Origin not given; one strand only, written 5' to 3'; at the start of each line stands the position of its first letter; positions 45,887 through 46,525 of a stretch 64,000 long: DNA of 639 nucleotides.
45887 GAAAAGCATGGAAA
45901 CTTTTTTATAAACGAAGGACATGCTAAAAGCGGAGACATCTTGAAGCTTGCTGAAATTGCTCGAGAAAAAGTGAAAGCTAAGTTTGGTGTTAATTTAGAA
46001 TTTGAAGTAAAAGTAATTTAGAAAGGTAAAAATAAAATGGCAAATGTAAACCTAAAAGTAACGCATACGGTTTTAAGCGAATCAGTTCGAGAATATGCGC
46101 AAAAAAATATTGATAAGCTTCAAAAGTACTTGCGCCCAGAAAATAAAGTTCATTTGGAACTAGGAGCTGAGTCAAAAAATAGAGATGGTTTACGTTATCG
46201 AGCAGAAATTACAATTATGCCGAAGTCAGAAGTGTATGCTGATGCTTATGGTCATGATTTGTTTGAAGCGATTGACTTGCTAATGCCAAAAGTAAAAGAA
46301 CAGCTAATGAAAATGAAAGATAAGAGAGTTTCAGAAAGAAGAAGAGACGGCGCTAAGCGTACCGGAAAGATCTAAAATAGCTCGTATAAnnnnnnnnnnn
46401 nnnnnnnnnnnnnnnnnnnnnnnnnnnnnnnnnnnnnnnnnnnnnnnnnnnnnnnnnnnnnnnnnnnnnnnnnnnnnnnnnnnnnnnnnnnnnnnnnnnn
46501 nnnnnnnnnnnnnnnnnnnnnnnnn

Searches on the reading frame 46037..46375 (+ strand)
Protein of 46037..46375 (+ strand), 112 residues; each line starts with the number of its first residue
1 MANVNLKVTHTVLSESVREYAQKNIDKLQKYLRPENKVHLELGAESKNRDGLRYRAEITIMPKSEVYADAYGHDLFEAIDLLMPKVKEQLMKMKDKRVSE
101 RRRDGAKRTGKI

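Call 3: search_protein_families(library=pfam, proteins=[window:46037-46375:+], max_evalue=0.1)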
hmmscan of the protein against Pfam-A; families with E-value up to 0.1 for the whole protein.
window:46037-46375:+ (112 aa): 2 families
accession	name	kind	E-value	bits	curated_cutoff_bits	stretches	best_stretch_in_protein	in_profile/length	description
PF02482.25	Ribosomal_S30AE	-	4.7e-14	53.3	23.7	1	5-97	2-87/88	Sigma 54 modulation protein / S30EA ribosomal protein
PF22302.1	DUF6968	-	0.099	13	27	0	34-97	11-73/90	Domain of unknown function (DUF6968)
